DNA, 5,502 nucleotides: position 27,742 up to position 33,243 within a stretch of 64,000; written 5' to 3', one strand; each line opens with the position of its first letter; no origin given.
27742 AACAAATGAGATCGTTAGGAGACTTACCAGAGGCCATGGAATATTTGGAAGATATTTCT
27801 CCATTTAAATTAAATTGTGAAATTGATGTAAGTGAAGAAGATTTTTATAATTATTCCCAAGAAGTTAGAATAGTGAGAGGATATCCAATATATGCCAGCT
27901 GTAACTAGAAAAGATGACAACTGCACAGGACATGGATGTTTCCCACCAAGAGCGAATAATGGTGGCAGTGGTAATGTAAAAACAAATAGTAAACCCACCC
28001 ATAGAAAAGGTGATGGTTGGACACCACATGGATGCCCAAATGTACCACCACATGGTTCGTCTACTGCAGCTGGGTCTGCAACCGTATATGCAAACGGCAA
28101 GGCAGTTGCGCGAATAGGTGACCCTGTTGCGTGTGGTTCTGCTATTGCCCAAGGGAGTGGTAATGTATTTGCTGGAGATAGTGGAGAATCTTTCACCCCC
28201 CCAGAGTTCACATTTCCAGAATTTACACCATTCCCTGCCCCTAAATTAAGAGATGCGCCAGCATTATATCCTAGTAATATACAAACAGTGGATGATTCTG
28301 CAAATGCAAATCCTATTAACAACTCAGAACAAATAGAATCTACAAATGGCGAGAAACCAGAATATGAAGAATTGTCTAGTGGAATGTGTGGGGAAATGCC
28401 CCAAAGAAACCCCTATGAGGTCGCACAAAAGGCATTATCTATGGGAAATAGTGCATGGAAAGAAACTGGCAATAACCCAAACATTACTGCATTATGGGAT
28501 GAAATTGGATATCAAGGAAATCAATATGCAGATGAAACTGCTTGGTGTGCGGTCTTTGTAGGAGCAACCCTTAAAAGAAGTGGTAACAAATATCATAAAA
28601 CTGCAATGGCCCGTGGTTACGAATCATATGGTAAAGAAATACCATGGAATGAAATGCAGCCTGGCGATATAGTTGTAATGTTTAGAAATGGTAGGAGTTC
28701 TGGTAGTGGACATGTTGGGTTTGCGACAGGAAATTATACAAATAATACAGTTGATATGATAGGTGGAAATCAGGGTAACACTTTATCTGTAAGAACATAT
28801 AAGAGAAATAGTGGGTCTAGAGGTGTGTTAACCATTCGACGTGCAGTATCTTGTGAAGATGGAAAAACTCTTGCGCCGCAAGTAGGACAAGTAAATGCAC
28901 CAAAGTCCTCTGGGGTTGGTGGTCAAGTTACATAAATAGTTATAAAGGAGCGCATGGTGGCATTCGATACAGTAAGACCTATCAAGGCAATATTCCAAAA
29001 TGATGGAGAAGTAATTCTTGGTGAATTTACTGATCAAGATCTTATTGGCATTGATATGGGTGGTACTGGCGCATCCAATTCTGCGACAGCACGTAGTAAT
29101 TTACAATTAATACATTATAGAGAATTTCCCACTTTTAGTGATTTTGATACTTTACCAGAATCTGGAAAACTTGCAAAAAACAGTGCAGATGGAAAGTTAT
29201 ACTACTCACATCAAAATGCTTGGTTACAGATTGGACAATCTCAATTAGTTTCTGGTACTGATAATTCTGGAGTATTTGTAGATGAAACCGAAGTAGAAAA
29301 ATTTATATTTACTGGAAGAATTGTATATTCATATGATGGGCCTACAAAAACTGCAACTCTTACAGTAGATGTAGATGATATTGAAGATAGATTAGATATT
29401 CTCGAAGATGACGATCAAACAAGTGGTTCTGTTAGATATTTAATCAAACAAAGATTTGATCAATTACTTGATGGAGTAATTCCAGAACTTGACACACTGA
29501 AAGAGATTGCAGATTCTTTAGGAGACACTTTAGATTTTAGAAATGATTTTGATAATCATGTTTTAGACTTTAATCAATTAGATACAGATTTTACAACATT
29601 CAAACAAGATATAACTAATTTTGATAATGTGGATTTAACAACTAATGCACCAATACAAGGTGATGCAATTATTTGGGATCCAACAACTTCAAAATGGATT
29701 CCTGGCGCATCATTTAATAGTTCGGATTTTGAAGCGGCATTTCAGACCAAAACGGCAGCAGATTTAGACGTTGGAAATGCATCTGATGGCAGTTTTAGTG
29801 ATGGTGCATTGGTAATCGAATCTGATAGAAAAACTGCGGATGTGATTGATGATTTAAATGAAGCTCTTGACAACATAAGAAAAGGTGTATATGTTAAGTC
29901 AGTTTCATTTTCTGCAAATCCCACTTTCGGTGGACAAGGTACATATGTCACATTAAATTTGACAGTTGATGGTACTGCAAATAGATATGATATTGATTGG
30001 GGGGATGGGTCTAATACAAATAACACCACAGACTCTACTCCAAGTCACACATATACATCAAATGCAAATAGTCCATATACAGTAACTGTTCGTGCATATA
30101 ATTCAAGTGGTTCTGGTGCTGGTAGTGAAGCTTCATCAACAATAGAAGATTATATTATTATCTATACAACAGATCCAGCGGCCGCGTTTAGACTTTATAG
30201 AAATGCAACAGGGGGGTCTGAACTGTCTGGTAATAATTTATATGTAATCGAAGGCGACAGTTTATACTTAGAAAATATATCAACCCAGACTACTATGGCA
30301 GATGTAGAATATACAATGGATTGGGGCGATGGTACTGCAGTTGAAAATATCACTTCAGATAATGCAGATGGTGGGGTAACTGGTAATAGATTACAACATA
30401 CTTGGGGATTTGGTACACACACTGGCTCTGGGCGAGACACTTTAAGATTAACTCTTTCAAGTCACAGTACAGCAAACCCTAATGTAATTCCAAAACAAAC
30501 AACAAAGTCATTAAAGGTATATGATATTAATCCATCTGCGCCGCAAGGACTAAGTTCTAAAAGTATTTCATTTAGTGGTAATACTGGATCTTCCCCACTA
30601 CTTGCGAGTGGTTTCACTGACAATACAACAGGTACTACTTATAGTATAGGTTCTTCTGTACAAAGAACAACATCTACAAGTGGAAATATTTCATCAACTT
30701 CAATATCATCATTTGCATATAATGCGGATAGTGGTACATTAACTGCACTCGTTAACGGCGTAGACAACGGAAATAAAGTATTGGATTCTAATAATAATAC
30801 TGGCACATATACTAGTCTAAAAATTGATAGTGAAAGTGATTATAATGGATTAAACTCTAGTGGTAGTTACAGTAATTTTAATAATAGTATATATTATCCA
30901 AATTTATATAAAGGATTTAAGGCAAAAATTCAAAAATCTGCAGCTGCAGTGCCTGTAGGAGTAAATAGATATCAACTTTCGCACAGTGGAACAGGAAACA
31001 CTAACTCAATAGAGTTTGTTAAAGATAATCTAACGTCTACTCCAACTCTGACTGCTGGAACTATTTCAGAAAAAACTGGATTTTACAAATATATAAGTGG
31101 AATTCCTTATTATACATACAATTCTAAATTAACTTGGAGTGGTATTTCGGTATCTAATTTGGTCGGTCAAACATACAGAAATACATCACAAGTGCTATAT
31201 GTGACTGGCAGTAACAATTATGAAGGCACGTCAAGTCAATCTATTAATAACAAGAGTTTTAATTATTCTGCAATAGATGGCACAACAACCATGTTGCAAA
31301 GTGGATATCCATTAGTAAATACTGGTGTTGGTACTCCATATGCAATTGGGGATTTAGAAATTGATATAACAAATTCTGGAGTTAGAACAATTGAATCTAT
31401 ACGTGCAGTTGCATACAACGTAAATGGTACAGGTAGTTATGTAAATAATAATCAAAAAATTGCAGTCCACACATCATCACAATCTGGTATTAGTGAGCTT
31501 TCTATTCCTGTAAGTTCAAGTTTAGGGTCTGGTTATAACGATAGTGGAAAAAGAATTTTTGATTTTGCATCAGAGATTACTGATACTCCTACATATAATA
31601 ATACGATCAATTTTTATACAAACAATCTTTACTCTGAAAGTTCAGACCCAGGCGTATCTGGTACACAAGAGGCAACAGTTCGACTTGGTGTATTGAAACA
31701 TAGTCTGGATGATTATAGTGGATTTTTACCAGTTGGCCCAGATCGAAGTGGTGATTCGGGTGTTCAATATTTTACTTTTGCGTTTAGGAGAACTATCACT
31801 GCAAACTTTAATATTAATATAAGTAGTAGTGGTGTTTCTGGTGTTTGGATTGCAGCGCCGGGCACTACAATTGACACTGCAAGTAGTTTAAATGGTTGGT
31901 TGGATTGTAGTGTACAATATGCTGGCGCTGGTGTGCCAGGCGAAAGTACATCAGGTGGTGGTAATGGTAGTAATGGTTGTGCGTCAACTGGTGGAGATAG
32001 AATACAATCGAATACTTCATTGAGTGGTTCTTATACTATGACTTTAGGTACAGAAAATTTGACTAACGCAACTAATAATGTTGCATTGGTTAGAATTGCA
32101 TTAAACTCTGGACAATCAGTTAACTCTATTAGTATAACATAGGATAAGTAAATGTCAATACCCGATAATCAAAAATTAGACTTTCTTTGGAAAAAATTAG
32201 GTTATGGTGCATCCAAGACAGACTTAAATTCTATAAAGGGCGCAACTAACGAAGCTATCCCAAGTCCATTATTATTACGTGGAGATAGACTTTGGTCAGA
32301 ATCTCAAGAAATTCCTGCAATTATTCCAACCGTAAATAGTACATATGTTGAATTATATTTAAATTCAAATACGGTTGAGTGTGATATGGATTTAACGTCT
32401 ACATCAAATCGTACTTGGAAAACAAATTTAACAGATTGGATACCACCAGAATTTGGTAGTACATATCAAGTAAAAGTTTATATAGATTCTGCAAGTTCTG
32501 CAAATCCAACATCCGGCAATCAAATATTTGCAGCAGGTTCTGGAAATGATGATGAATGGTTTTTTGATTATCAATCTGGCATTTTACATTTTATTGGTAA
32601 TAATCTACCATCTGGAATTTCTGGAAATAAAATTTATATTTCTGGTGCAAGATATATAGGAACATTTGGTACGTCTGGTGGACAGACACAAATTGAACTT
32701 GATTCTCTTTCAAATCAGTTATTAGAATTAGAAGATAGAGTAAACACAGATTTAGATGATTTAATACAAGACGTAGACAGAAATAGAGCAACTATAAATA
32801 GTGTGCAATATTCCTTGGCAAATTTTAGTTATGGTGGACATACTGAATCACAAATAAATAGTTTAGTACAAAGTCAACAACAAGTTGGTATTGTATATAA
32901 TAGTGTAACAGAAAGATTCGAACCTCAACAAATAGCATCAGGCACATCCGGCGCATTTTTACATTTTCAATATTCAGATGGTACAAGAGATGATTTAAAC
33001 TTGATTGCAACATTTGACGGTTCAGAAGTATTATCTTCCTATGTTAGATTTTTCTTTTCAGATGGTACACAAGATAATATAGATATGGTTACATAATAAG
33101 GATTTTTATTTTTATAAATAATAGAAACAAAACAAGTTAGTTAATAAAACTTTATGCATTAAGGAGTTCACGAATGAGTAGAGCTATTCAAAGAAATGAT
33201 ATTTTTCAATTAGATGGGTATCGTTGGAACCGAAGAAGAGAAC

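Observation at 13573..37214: Four-paralogue virion scaffold family with different nested insertions at homologous sites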

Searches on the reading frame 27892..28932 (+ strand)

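Call 11: search_protein_families(library=phrogs, proteins=[window:27892-28932:+], max_evalue=0.001)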
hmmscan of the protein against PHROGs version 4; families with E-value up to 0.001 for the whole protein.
window:27892-28932:+ (347 aa): 3 families
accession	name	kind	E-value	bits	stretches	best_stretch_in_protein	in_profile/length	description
phrog_281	-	moron, auxiliary metabolic gene and host takeover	1e-34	120.7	1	1-99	14-124/169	PAAR motif of membran proteins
phrog_1259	-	tail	1.3e-23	83.7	1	139-307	952-1122/1179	baseplate hub subunit and tail lysozyme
phrog_21357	-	lysis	7.6e-07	29.8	1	186-303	14-137/225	endolysin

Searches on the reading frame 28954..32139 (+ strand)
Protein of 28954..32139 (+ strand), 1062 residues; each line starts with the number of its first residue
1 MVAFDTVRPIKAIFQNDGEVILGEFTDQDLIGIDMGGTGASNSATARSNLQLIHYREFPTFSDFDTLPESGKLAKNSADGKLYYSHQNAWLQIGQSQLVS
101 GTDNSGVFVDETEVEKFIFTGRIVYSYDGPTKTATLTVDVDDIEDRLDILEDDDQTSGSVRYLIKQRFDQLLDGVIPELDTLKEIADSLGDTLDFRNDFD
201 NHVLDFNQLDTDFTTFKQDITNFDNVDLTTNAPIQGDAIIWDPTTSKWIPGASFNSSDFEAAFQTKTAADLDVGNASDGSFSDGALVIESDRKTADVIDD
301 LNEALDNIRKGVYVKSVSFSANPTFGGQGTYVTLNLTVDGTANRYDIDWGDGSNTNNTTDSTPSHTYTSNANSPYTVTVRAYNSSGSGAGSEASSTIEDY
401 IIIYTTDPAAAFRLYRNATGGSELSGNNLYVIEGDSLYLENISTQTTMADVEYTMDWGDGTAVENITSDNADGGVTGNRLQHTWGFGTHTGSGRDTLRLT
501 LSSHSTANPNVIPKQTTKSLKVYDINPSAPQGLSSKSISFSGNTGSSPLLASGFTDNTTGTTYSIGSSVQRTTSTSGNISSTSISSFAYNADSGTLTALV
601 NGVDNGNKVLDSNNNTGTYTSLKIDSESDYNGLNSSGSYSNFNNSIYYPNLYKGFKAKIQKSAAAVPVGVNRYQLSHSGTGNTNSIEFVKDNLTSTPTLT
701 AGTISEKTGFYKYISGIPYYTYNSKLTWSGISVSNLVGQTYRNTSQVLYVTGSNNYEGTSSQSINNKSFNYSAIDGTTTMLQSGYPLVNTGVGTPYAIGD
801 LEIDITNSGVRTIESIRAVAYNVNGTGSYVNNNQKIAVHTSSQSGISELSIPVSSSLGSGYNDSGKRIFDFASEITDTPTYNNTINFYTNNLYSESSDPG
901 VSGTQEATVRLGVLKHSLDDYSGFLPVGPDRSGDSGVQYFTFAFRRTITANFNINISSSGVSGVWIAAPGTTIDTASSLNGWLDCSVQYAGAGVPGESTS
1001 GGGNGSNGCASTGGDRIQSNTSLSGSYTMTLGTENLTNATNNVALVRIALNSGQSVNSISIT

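Call 11: search_protein_families(library=phrogs, proteins=[window:28954-32139:+], max_evalue=0.001)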
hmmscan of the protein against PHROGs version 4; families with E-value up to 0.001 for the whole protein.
window:28954-32139:+ (1062 aa): 1 family
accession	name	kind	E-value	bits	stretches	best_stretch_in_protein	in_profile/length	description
phrog_8578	-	unknown function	1e-76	259.8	1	368-1061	28-649/652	-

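Call 60: search_protein_families(library=pfam, proteins=[window:28954-32139:+], max_evalue=0.01)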
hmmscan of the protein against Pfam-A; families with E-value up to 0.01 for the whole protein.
window:28954-32139:+ (1062 aa): 2 families
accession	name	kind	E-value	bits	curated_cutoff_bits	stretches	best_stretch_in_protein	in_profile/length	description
PF00801.26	PKD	-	9.2e-05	22.8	23.5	1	317-387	2-71/80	PKD domain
PF18911.6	PKD_4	-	0.00037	20.9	27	1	338-390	30-77/85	PKD domain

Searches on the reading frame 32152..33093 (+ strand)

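Call 12: search_protein_families(library=phrogs, proteins=[window:32152-33093:+], max_evalue=0.001)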
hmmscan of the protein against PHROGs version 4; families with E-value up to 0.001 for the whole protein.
window:32152-33093:+ (314 aa): 2 families
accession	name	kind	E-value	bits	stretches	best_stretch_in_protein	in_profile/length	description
phrog_9417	-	unknown function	9.1e-36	124.4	1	1-180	1-194/231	-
phrog_33494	-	unknown function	2e-05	24.1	1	102-180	135-214/653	-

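Call 60: search_protein_families(library=pfam, proteins=[window:32152-33093:+], max_evalue=0.01)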
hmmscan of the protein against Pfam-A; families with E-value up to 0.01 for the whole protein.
window:32152-33093:+ (314 aa): 1 family
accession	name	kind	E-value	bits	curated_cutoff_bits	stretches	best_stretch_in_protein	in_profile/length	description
PF03318.18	ETX_MTX2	-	0.0045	17.3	22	1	45-120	109-180/228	Clostridium epsilon toxin ETX/Bacillus mosquitocidal toxin MTX2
